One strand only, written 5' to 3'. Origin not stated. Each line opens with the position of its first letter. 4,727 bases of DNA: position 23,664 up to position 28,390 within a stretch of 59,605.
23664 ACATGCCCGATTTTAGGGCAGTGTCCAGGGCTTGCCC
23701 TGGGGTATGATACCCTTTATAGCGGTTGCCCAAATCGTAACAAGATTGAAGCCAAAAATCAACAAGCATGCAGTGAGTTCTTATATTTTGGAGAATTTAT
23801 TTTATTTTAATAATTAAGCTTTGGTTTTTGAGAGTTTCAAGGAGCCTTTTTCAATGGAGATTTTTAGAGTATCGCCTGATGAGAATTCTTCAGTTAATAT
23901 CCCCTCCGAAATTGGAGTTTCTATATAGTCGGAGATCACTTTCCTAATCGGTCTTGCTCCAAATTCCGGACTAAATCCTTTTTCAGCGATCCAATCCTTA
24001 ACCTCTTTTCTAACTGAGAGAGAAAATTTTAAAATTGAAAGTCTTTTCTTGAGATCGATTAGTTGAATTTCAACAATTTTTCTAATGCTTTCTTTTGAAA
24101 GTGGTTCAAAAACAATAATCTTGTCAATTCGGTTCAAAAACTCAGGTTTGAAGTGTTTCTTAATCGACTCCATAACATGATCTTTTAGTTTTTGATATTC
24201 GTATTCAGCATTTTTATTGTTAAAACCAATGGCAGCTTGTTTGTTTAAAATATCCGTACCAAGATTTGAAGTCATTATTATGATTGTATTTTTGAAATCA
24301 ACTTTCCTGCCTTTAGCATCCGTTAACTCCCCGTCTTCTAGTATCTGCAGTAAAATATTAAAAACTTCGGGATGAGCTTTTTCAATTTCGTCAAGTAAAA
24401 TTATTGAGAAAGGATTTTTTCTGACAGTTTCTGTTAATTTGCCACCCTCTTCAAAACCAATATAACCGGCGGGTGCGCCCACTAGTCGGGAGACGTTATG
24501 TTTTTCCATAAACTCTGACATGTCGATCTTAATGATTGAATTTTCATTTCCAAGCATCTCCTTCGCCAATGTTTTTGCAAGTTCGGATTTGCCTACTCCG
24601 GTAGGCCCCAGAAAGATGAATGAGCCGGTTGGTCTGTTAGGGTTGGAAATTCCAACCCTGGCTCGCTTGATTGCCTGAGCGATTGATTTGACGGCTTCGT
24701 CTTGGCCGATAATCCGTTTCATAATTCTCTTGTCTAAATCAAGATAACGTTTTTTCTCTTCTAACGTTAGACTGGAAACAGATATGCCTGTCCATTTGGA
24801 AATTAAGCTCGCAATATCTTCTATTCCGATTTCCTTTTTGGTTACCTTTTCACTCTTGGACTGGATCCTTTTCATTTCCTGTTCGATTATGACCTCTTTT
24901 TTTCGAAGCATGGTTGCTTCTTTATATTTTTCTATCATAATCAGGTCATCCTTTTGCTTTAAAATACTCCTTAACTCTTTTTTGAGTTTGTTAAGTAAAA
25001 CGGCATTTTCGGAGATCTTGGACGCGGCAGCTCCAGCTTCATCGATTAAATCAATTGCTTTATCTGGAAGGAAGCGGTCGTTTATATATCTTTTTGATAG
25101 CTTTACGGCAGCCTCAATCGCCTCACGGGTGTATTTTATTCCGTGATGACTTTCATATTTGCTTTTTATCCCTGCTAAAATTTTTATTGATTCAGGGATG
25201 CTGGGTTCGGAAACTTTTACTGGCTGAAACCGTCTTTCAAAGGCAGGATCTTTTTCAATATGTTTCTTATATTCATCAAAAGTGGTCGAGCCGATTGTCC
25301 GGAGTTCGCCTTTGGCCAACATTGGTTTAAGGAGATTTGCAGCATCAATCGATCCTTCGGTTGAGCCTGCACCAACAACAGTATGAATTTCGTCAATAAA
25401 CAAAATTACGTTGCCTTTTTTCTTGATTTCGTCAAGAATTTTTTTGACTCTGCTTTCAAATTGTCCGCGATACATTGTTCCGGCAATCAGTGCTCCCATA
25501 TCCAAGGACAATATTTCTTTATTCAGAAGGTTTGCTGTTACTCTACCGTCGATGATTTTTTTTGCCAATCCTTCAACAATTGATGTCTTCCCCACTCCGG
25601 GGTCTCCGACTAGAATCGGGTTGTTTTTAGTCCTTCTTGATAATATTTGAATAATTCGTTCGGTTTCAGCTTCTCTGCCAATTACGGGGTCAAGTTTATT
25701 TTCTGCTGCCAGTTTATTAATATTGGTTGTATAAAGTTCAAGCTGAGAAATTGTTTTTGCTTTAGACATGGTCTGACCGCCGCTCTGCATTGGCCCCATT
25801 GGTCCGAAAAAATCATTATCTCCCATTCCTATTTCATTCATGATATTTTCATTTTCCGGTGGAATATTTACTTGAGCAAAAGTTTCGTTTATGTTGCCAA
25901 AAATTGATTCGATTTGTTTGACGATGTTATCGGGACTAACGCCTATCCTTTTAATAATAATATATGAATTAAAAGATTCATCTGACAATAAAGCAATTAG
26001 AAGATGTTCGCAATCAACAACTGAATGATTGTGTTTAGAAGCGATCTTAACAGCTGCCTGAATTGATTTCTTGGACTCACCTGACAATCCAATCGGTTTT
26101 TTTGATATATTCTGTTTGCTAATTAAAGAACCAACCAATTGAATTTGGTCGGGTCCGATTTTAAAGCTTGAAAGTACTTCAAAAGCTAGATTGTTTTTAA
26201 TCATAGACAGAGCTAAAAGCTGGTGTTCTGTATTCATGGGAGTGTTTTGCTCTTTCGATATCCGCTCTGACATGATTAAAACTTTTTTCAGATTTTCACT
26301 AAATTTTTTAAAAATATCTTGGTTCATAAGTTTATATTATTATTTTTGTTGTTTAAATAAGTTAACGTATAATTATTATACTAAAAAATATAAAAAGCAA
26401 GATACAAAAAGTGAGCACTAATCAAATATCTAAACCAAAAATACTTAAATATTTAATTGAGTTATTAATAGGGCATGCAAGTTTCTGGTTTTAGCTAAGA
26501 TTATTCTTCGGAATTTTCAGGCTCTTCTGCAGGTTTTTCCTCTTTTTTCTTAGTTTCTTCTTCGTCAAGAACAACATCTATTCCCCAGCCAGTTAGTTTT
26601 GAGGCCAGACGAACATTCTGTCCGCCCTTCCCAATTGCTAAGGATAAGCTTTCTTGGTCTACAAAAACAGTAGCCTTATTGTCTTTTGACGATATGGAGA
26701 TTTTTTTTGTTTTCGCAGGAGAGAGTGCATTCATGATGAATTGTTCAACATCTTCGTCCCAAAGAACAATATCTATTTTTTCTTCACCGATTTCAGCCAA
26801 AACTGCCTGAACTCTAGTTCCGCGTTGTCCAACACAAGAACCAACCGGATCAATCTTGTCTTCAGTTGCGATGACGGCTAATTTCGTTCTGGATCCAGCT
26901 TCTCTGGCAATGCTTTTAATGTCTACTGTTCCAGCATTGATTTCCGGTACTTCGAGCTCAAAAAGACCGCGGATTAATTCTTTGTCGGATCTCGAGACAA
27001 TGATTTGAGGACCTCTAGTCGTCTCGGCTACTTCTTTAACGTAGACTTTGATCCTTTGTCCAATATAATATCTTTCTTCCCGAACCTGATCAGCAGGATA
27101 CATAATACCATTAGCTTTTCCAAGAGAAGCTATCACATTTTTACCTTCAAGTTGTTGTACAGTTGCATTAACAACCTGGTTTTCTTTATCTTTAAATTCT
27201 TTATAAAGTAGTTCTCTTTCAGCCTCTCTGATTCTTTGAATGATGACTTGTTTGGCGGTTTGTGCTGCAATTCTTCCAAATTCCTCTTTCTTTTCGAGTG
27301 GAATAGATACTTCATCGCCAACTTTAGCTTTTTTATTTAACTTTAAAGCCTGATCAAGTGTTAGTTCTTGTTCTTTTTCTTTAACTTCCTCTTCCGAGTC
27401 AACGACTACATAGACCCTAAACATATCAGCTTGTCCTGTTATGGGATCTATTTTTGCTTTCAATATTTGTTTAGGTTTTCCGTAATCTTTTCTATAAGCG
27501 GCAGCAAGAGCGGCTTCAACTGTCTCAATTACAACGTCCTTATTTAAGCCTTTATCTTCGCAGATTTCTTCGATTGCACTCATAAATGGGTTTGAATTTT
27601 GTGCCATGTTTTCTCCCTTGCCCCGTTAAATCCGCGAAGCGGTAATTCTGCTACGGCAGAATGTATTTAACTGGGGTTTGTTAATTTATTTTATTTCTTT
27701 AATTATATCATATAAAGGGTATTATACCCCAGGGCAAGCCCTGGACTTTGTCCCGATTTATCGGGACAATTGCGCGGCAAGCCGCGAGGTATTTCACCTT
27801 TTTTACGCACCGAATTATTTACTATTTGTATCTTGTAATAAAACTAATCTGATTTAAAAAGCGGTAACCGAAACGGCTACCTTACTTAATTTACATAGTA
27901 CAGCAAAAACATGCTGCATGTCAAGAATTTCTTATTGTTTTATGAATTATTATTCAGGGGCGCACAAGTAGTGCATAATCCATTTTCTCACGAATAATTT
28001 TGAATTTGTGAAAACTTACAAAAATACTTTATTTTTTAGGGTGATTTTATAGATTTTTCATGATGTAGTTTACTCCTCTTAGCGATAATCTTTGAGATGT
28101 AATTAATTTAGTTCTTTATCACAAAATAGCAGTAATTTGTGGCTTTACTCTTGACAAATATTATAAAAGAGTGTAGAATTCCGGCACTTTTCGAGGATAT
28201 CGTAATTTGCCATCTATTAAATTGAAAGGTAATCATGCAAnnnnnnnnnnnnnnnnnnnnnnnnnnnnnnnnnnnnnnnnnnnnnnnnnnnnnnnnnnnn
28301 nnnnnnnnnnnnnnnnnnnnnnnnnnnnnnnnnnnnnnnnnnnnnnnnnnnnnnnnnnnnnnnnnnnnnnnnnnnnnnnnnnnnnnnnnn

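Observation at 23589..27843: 133-bp inverted repeat pair flanking clpC-nusA: conserved ends, different hairpins of identical length inside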

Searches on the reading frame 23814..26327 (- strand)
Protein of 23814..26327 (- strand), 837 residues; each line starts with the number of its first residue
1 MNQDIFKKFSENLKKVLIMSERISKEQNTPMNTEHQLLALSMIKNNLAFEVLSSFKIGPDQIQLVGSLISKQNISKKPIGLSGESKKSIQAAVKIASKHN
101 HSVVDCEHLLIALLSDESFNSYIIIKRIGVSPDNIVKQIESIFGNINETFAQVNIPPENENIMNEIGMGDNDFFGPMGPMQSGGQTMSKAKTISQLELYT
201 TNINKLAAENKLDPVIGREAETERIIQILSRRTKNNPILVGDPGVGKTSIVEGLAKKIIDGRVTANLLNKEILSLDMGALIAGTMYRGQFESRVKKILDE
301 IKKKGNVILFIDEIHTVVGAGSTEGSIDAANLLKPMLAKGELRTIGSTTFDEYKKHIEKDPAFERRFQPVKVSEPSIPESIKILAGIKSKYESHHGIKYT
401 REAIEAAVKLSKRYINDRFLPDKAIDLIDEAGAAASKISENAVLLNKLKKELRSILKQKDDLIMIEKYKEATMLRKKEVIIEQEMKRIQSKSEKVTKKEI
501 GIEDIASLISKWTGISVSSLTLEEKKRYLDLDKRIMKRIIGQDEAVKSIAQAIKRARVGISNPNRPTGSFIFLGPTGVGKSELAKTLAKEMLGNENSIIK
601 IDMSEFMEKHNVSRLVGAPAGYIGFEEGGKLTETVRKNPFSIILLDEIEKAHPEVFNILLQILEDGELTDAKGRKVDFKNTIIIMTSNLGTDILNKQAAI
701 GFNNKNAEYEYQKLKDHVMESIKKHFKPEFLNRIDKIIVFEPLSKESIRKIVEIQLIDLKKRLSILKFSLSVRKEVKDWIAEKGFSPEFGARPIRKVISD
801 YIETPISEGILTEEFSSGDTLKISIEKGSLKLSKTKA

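Call 7: search_protein_families(library=pfam, proteins=[window:23814-26327:-])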
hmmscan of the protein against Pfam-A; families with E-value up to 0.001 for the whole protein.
window:23814-26327:- (837 aa): 30 families (the best 25 are shown)
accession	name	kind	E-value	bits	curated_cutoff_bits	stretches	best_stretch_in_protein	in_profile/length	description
PF07724.20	AAA_2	-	2.4e-68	229.8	27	1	565-737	1-166/166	AAA domain (Cdc48 subfamily)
PF17871.7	AAA_lid_9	-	7.2e-30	103.4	22.8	1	377-476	2-102/104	AAA lid domain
PF00004.35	AAA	-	4.9e-26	92.2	21.2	2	238-346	2-106/131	ATPase family associated with various cellular activities (AAA)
PF10431.15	ClpB_D2-small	-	9.2e-24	83.7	21.9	1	743-823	1-81/81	C-terminal, D2-small domain, of ClpB protein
PF07728.20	AAA_5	-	1.2e-20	74.3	22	2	570-691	2-125/139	AAA domain (dynein-related subfamily)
PF02861.25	Clp_N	-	5e-12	46.2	20.7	1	92-142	1-51/53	Clp amino terminal domain, pathogenicity island component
PF13191.12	AAA_16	-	1.4e-11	45.6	32.6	1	215-263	2-53/167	AAA ATPase domain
PF13401.12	AAA_22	-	8.3e-11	42.8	27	0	568-665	6-110/130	AAA domain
PF00158.32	Sigma54_activat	-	6.4e-10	39.4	20.2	1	542-687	4-141/168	Sigma-54 interaction domain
PF13173.12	AAA_14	-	7.6e-09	36.1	27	0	571-666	6-88/129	AAA domain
PF20720.3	nSTAND3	-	2.7e-08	34.1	27.2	0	223-261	8-44/155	Novel STAND NTPase 3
PF12775.13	AAA_7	-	6.8e-08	32.7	25.8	0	232-316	31-111/181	P-loop containing dynein motor region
PF20030.5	bpMoxR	-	8.7e-07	28.7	27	0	570-672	34-130/205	MoxR domain in the MoxR-vWA-beta-propeller ternary systems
PF05621.17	TniB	-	8.8e-07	29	22.4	0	281-373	95-185/189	Bacterial TniB protein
PF05496.18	RuvB_N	-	4.6e-06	26.9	27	0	535-593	5-59/159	Holliday junction DNA helicase RuvB P-loop domain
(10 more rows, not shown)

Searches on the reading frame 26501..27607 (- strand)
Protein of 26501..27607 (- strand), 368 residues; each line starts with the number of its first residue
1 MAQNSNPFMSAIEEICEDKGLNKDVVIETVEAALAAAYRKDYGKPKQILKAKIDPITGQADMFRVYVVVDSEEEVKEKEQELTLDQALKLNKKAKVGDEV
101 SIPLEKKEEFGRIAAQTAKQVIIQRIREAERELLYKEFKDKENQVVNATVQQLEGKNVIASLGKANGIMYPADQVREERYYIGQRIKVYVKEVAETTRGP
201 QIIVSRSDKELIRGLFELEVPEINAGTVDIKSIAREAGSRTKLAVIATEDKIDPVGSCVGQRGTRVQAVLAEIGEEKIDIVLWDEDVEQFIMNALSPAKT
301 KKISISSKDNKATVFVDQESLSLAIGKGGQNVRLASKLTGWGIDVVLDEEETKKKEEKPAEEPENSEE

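Call 7: search_protein_families(library=pfam, proteins=[window:26501-27607:-])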
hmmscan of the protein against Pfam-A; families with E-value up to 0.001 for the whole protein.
window:26501-27607:- (368 aa): 4 families
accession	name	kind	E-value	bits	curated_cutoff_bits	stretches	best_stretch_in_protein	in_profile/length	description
PF08529.16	NusA_N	-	5.4e-36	123.9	23.8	1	8-132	2-119/119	NusA N-terminal domain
PF13184.12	KH_5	-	5.6e-25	87.7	27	1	237-305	1-69/69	NusA-like KH domain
PF23095.1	KH_NusA_C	-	0.00014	22.3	34.2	1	314-344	3-33/59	Transcription termination/antitermination protein NusA, KH domain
PF00575.29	S1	-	0.00024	21.9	22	1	139-202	1-71/74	S1 RNA binding domain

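Call 72: find_encoding_contigs(protein=window:26501-27607:-, flank=1500, max_places=8)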
Protein window:26501-27607:- (368 aa): 5 contigs read that carry it; 4 places shown.
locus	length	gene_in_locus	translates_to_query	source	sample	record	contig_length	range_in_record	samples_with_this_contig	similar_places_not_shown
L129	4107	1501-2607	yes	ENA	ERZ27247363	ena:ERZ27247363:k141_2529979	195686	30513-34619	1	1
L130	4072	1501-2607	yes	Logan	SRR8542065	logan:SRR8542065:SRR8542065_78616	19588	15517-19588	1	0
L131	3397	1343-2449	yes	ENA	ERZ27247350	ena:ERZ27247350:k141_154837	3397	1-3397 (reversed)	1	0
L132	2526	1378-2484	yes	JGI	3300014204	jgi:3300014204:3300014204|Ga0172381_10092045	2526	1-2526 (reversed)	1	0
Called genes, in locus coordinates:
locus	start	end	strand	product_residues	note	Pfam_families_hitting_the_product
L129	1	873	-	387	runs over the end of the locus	PF05651:Diacid_rec (weak), PF17853:GGDEF_2, PF13556:HTH_30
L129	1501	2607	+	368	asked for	PF08529:NusA_N, PF13184:KH_NusA_1st, PF26594:KH_NusA_2nd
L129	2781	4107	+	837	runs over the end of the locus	PF02861:Clp_N, PF00004:AAA, PF17871:AAA_lid_9, PF00158:Sigma54_activat, PF00004:AAA, PF07724:AAA_2, PF07728:AAA_5, PF10431:ClpB_D2-small, +11 more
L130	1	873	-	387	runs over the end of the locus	PF05651:Diacid_rec (weak), PF17853:GGDEF_2, PF13556:HTH_30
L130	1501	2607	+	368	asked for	PF08529:NusA_N, PF13184:KH_NusA_1st, PF26594:KH_NusA_2nd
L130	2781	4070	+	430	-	?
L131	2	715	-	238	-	?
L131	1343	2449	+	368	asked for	PF08529:NusA_N, PF13184:KH_NusA_1st, PF26594:KH_NusA_2nd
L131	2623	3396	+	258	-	?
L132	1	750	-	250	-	?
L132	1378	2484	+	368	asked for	PF08529:NusA_N, PF13184:KH_NusA_1st, PF26594:KH_NusA_2nd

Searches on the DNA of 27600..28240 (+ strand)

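Call 16: search_rna_families(source=window, start=27600, end=28240, threshold=evalue, max_evalue=10)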
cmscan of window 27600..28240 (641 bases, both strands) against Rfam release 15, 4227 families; matches with E-value up to 10: 1.
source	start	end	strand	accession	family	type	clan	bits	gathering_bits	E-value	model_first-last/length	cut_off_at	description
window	28067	28192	+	RF00082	SraG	Gene; sRNA;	-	15.4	50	5.3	1-177/177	no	SraG RNA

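Call 86: search_dna_similar(query=window:27711-27843:+, collection=phages, mode=distant, max_evalue=0.01, max_rows=10)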
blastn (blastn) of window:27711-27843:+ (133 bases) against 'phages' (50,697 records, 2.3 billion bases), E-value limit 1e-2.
No match.

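Call 87: search_dna_similar(query=window:27711-27843:+, collection=plasmids, mode=distant, max_evalue=0.01, max_rows=10)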
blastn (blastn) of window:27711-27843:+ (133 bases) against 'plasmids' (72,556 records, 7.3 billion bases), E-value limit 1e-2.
No match.
